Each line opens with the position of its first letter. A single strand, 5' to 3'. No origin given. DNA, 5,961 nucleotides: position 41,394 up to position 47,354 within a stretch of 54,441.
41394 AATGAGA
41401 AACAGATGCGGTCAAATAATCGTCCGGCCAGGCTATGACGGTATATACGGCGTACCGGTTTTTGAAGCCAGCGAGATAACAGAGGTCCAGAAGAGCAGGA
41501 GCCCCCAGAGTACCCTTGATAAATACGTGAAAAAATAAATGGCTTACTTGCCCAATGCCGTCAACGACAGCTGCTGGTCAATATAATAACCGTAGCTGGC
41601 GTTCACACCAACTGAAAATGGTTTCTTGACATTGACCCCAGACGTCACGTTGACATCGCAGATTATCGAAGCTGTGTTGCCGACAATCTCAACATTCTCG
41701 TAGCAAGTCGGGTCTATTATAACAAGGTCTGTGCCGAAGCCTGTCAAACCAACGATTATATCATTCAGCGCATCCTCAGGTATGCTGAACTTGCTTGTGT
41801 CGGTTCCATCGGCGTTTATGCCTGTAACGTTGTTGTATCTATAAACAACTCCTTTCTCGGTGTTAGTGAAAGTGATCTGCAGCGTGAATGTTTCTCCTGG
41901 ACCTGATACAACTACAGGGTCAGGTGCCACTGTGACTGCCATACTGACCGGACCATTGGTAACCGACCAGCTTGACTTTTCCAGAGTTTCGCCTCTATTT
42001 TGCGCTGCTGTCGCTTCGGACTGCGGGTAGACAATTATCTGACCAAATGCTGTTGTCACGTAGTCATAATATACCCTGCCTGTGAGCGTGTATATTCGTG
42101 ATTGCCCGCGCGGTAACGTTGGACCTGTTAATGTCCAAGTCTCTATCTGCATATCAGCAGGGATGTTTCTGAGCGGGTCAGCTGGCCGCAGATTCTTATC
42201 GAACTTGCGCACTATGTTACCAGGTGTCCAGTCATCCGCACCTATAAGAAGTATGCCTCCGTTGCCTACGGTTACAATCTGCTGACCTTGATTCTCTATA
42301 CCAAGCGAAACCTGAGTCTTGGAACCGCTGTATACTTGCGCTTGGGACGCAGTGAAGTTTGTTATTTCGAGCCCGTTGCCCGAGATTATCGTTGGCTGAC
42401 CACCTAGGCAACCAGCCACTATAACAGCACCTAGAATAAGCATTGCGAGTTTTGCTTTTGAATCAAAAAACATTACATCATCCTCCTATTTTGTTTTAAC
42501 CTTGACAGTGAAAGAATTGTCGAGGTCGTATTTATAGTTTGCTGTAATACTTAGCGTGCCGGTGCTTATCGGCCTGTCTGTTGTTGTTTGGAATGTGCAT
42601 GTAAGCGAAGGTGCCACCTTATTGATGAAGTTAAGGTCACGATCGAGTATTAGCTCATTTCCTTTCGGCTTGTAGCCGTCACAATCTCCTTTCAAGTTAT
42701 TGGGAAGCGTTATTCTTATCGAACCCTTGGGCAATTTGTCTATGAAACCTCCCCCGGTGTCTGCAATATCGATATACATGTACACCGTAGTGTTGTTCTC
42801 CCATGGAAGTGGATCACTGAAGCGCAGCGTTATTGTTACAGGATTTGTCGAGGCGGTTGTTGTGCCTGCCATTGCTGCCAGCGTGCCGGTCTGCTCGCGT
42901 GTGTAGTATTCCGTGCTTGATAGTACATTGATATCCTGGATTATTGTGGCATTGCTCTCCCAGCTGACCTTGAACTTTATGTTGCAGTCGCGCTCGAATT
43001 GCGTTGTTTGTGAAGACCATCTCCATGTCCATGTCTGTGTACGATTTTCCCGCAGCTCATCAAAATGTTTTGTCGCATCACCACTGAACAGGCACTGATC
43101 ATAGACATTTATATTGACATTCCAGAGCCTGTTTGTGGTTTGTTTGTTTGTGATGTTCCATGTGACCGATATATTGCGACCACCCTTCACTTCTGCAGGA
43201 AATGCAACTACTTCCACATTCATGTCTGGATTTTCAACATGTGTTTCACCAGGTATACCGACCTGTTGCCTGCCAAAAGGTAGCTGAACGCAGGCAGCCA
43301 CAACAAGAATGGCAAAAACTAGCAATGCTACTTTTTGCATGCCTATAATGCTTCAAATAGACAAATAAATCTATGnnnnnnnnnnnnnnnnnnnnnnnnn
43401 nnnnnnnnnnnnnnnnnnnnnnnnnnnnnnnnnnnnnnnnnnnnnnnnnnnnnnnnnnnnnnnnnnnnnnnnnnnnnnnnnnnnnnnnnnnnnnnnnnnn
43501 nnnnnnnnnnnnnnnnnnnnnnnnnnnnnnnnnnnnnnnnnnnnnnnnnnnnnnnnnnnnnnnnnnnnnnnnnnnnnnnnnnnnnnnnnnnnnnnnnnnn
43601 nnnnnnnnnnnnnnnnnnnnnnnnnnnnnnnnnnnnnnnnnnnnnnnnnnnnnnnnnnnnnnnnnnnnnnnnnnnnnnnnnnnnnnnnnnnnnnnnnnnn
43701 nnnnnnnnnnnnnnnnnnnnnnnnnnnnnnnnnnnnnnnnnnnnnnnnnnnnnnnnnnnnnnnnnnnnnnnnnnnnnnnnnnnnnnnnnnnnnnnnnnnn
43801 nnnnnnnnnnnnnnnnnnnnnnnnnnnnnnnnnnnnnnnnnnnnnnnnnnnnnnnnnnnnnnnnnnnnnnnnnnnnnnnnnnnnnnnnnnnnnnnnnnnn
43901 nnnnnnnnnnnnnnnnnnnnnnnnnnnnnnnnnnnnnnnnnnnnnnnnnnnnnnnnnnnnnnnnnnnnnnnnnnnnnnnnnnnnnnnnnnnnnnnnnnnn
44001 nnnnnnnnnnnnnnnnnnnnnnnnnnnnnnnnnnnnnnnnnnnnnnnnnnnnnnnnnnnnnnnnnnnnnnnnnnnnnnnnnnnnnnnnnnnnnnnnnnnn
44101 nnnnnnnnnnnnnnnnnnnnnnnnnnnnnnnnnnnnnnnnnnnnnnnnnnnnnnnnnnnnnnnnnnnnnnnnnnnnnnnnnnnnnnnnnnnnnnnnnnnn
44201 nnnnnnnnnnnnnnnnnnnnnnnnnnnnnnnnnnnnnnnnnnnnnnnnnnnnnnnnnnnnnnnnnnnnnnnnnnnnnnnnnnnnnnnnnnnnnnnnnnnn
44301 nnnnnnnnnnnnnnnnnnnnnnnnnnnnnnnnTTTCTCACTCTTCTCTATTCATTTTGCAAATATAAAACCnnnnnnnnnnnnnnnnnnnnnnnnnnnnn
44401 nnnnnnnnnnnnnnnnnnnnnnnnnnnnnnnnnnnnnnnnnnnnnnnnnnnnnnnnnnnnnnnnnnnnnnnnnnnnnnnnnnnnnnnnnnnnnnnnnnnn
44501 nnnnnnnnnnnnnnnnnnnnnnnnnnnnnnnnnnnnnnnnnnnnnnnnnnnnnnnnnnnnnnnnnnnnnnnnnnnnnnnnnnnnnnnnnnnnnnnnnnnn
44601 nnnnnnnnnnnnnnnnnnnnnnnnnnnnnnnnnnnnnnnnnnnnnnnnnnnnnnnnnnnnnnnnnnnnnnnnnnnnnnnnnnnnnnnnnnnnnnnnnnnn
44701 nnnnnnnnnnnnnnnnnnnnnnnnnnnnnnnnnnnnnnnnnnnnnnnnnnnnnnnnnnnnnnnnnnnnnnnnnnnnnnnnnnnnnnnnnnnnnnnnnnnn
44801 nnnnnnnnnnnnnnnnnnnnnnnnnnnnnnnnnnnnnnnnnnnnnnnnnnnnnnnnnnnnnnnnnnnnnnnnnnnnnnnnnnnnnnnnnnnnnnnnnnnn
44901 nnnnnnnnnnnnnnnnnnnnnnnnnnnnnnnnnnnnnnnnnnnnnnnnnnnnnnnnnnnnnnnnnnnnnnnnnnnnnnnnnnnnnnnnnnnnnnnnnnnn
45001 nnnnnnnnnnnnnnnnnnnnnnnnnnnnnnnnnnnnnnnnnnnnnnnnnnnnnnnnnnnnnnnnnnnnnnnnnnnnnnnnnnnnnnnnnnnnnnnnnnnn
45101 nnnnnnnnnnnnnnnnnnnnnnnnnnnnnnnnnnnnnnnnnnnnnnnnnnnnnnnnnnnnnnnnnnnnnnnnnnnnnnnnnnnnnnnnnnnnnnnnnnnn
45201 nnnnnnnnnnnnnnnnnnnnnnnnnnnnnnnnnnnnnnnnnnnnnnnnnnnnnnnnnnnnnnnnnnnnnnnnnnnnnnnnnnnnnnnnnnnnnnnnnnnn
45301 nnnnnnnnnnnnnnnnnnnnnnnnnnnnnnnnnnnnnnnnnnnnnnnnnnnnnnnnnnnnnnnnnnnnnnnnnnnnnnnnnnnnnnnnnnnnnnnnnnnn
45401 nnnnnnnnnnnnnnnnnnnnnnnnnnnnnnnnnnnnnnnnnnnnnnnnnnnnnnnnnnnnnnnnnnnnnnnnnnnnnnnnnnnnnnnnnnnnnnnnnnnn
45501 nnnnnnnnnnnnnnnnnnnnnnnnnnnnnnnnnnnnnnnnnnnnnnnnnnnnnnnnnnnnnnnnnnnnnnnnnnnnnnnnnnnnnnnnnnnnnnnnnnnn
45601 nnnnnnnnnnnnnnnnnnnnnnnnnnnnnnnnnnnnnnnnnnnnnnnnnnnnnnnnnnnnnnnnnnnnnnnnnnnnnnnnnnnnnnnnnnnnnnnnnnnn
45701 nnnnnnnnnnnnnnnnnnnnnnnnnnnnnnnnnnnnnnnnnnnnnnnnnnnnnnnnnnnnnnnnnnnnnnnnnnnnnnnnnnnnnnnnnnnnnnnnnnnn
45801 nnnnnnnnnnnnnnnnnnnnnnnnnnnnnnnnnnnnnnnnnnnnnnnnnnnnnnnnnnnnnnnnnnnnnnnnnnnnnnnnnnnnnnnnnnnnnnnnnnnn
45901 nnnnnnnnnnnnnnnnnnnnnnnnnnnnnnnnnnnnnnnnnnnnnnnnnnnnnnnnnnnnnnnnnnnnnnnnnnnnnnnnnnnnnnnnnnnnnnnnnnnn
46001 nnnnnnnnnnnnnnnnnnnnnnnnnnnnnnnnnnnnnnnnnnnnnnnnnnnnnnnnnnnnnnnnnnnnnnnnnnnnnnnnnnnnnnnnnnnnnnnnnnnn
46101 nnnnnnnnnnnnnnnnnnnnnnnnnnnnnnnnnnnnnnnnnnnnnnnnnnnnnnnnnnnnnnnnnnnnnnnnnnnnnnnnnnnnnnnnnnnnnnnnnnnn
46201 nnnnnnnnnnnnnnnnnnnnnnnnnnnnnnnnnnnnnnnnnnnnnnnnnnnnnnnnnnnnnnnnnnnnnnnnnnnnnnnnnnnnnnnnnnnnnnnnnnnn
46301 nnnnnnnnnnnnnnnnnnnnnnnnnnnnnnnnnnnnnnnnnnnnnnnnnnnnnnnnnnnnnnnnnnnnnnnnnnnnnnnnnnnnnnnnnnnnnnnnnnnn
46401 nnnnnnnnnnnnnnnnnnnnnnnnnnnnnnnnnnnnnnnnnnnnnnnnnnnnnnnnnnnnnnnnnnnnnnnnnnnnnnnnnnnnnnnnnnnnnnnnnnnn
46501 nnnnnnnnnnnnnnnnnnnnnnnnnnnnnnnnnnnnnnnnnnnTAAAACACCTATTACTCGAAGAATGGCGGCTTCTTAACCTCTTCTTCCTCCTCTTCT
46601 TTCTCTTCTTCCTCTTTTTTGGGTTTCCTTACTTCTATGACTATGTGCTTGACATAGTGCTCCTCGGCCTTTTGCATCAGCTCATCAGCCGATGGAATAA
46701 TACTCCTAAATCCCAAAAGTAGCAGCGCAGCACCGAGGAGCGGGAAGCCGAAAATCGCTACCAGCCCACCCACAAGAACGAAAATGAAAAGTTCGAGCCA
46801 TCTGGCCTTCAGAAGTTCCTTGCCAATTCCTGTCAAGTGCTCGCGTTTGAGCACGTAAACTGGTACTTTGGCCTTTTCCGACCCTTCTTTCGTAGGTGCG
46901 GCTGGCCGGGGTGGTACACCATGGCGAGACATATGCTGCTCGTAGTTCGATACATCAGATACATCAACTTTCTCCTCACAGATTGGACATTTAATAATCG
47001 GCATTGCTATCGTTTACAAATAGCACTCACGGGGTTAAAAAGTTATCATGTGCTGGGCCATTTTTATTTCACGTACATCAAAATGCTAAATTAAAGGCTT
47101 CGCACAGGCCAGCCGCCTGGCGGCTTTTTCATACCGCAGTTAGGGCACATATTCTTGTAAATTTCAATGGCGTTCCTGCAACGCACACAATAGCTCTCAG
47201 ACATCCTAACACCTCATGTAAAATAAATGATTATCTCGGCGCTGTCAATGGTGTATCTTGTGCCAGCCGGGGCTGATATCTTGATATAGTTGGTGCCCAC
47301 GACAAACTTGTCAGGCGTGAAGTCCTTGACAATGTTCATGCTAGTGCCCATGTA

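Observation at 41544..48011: Seven-gene envelope cluster of unrecognisable proteins: a polytopic Cys-rich membrane protein, three lipobox paralogues, an anchored beta-rich protein and two Zn-ribbon proteins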

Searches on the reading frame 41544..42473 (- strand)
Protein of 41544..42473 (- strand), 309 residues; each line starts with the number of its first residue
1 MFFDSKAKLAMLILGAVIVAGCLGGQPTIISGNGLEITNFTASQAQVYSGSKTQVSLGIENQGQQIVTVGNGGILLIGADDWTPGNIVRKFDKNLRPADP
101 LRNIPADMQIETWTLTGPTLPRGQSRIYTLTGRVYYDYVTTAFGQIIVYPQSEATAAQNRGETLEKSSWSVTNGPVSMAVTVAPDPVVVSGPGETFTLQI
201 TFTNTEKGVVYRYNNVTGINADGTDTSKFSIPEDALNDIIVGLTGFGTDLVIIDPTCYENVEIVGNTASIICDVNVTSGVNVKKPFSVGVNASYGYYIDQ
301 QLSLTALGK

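Call 3: search_protein_families(library=pfam, proteins=[window:41544-42473:-], max_evalue=1)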
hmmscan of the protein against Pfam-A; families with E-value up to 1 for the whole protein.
window:41544-42473:- (309 aa): 1 family
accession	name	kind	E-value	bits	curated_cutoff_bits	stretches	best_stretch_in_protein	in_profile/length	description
PF15780.11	ASH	-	0.1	13.2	27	1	176-210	49-82/98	Abnormal spindle-like microcephaly-assoc'd, ASPM-SPD-2-Hydin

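Call 4: search_protein_families(library=ncbifam, proteins=[window:41544-42473:-], max_evalue=1)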
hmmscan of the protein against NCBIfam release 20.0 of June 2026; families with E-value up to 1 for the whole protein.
window:41544-42473:- (309 aa): 0 families

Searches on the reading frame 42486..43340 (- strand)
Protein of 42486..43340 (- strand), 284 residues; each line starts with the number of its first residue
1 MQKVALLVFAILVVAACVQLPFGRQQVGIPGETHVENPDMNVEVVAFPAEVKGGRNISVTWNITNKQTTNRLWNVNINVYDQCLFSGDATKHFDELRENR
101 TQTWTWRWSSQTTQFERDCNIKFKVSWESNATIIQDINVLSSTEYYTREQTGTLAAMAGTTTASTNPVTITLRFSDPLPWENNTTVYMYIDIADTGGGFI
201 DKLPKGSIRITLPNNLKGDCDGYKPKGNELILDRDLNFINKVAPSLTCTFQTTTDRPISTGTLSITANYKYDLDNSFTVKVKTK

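Call 3: search_protein_families(library=pfam, proteins=[window:42486-43340:-], max_evalue=1)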
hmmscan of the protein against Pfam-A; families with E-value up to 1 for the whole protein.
window:42486-43340:- (284 aa): 2 families
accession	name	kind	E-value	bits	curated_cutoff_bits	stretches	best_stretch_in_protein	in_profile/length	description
PF03525.20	Meiotic_rec114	-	0.026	15.1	23.8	1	75-145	2-72/133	Meiotic recombination protein Rec7 N-terminal domain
PF25158.1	ABCA11_C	-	0.07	13.4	27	1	16-38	29-51/55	ABC transporter A family member 11-like, C-terminal domain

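Call 4: search_protein_families(library=ncbifam, proteins=[window:42486-43340:-], max_evalue=1)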
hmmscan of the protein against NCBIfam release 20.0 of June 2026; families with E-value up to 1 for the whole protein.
window:42486-43340:- (284 aa): 1 family
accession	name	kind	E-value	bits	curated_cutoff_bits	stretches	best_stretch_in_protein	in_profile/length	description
TIGR01741.1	staph_tand_hypo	subfamily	0.0012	18.9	82.05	1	71-156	62-143/157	TIGR01741 family protein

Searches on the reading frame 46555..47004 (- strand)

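Call 3: search_protein_families(library=pfam, proteins=[window:46555-47004:-], max_evalue=1)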
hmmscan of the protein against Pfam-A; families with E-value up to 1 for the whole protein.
window:46555-47004:- (149 aa): 0 families

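Call 4: search_protein_families(library=ncbifam, proteins=[window:46555-47004:-], max_evalue=1)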
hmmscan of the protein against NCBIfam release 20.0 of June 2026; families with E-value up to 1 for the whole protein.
window:46555-47004:- (149 aa): 1 family
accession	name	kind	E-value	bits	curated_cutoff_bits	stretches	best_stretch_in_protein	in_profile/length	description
NF041049.1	thio_trans_TsuA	exception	0.053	12.6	645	1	44-109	173-236/348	thiosulfate utilization transporter TsuA/YeeE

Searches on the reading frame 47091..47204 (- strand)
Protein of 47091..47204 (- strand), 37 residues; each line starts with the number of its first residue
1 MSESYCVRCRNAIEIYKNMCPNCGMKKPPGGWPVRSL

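Call 3: search_protein_families(library=pfam, proteins=[window:47091-47204:-], max_evalue=1)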
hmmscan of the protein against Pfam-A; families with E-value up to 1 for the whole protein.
window:47091-47204:- (37 aa): 13 families
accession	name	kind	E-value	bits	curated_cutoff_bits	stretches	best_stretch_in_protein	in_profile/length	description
PF13248.11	Zn_ribbon_3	-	0.00043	20.1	27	1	3-26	2-25/26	zinc-ribbon domain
PF12773.13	DZR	-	0.0013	19.3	27.3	1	4-24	25-45/45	Double zinc ribbon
PF06906.16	DUF1272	-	0.0015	19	25.3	1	4-24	30-48/57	Protein of unknown function (DUF1272)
PF18912.6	DZR_2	-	0.0034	17.6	27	1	3-26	21-45/56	Double zinc ribbon domain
PF13240.11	Zn_Ribbon_1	-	0.025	14.8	25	1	5-26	1-22/23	zinc-ribbon domain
PF17032.10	Zn_ribbon_15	-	0.026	15.8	28.9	1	4-24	53-73/73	zinc-ribbon family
PF18930.5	DUF5679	-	0.032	14.8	27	1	5-15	1-11/40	Domain of unknown function (DUF5679)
PF17915.7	zf_Rg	-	0.06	13.2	25.5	1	15-24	5-14/49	Reverse gyrase zinc finger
PF06827.20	zf-FPG_IleRS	-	0.069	13.4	21.3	0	6-14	4-12/30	Zinc finger found in FPG and IleRS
PF01155.25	HypA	-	0.11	13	28.9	1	4-26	71-95/112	Hydrogenase/urease nickel incorporation, metallochaperone, hypA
PF18551.6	TackOD1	-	0.17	11.8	32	1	5-24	76-95/188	Thaumarchaeal output domain 1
PF13597.11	NRDD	-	0.24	10.4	26.2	1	4-27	509-531/562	Anaerobic ribonucleoside-triphosphate reductase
PF04981.18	NMD3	-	0.26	11.2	24.9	1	6-27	1-23/243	NMD3 family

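Call 4: search_protein_families(library=ncbifam, proteins=[window:47091-47204:-], max_evalue=1)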
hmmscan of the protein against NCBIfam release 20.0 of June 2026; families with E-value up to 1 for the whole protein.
window:47091-47204:- (37 aa): 3 families
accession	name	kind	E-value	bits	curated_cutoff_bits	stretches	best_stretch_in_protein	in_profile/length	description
NF041911.1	HVO_0649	equivalog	0.0016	18.3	70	1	8-35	13-40/65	HVO_0649 family zinc finger protein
NF011481.0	PRK14890.1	equivalog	0.021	14.8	61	1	6-28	41-61/61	putative Zn-ribbon RNA-binding protein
NF041664.1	RNAP_arch_Epp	equivalog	0.024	14.5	50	1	6-27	3-22/57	transcription elongation factor subunit Spt4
